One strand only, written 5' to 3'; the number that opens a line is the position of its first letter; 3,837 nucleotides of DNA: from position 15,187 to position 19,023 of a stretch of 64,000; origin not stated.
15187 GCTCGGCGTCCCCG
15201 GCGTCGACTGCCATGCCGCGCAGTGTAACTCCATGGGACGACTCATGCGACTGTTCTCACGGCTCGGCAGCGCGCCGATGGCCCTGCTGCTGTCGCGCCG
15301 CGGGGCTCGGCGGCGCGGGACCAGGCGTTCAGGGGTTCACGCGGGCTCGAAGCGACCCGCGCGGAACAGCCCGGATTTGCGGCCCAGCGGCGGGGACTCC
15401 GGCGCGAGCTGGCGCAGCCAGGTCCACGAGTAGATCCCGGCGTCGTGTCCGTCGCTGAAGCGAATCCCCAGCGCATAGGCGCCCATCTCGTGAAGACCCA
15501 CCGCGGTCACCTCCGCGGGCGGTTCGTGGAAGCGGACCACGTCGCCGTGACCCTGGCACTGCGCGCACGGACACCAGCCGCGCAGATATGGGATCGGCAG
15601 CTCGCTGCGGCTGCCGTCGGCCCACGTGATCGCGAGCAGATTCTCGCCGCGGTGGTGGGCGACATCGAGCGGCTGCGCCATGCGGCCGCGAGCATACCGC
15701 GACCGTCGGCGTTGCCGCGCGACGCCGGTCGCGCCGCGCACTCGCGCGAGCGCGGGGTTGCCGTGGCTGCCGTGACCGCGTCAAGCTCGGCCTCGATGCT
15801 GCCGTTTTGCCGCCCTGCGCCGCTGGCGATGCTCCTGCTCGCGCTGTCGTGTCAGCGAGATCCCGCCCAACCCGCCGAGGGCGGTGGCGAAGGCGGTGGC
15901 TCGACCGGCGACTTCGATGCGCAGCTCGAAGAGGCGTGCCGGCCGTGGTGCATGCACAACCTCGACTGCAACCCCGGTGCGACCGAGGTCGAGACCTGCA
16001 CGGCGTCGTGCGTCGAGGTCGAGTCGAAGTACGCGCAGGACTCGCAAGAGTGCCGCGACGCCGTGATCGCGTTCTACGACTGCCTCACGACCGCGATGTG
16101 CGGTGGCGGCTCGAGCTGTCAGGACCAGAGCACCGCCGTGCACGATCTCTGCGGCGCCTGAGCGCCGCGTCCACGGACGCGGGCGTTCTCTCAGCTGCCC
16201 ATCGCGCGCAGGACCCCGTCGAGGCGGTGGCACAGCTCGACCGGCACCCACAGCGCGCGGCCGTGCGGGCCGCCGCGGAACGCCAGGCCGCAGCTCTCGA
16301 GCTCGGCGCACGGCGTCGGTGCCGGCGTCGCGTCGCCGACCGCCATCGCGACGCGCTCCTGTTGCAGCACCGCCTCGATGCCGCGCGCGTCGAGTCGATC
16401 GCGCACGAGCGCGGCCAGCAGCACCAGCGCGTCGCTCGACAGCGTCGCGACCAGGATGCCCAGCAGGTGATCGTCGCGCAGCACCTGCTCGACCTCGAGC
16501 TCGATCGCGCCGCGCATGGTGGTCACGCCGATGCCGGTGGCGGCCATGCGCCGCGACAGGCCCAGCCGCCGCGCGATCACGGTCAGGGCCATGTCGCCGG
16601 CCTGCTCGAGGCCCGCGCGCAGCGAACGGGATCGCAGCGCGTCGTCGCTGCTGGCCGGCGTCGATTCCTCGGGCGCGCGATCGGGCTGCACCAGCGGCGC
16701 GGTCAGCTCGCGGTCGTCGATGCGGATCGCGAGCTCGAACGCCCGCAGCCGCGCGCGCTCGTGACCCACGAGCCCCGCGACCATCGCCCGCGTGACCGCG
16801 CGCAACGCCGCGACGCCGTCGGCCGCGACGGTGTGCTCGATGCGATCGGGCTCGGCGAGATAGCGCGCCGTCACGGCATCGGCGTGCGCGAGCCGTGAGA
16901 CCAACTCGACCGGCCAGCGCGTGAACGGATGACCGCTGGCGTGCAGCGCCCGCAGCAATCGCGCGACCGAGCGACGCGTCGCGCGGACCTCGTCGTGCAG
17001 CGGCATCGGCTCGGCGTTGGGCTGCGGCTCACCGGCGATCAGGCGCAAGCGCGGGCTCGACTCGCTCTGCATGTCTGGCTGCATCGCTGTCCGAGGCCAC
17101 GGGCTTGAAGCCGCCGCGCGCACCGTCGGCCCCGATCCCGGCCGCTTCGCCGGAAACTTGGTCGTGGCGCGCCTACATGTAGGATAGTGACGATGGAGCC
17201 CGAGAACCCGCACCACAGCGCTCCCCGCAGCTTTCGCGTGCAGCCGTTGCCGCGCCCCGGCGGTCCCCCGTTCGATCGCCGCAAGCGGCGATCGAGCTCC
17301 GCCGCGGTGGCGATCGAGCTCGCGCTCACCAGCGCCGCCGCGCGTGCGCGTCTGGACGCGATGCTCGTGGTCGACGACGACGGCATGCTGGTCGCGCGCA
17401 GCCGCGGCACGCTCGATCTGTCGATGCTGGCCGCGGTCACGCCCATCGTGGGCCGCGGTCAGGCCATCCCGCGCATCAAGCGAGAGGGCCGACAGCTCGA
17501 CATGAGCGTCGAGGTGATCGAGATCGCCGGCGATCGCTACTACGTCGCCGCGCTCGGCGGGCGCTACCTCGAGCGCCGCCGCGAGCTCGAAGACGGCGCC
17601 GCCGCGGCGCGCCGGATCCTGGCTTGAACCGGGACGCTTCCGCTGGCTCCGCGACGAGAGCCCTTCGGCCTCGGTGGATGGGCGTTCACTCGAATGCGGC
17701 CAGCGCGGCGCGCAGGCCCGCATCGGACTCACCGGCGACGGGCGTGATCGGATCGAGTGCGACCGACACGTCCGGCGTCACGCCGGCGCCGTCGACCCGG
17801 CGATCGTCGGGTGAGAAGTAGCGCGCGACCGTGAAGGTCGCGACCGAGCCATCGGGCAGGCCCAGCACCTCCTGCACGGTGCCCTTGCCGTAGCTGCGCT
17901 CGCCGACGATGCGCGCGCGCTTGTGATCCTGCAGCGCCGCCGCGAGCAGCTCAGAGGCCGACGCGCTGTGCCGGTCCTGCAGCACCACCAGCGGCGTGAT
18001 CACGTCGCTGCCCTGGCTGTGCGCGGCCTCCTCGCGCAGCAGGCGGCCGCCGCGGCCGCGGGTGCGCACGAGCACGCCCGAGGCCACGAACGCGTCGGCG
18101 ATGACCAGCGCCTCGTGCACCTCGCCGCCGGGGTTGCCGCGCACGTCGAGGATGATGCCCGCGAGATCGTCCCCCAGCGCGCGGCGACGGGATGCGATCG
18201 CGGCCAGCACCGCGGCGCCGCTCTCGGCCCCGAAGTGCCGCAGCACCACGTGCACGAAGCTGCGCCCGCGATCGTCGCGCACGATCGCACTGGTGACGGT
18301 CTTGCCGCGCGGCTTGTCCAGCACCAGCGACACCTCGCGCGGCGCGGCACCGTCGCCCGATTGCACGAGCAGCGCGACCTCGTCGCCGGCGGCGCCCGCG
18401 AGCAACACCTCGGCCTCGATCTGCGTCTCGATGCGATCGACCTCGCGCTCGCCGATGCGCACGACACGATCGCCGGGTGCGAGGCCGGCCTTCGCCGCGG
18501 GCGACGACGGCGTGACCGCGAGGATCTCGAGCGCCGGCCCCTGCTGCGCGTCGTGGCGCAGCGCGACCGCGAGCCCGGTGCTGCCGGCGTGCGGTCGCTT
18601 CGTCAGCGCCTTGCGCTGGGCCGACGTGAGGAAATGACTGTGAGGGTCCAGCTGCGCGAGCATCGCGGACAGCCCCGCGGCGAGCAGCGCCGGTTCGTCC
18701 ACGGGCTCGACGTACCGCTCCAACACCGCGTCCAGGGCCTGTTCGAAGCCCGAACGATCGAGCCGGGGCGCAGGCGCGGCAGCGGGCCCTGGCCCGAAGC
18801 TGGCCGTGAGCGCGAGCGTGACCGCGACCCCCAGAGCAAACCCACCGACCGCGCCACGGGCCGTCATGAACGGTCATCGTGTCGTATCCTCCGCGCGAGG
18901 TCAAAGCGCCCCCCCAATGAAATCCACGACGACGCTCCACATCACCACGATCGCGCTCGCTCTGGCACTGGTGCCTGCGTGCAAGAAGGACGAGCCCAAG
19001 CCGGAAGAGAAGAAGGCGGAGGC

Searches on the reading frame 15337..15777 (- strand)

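Call 57: search_protein_families(library=pfam, proteins=[window:15337-15777:-], max_evalue=0.0001)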
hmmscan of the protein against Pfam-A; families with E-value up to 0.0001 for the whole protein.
window:15337-15777:- (146 aa): 1 family
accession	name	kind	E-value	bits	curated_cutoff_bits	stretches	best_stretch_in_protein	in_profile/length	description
PF06155.17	GBBH-like_N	-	1.5e-24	87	22.8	1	41-122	3-85/85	Gamma-butyrobetaine hydroxylase-like, N-terminal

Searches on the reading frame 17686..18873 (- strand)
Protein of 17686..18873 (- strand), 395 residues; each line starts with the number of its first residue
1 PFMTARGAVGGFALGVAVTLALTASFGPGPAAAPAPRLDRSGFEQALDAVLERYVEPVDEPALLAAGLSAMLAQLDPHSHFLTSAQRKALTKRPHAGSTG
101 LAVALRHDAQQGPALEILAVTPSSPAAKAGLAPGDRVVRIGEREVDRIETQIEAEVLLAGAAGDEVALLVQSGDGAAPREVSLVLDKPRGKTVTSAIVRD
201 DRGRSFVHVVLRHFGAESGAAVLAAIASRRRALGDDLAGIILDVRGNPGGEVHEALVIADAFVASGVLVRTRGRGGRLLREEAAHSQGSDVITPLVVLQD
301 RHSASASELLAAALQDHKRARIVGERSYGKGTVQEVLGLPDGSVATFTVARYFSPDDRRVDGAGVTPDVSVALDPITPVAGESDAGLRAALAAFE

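Call 45: search_protein_families(library=pfam, proteins=[window:17686-18873:-], max_evalue=0.0001)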
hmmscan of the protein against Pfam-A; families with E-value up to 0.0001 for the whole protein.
window:17686-18873:- (395 aa): 4 families
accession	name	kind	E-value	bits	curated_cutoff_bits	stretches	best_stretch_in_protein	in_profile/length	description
PF03572.23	Peptidase_S41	-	6.2e-42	143.4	24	1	211-371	7-165/165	Peptidase family S41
PF17820.7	PDZ_6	-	9.5e-09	35.3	27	1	117-171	2-53/54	PDZ domain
PF13180.12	PDZ_2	-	3.5e-07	30.8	27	1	115-171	14-68/80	PDZ domain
PF00595.29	PDZ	-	4.3e-05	24.2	23.2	1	96-171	9-81/81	PDZ domain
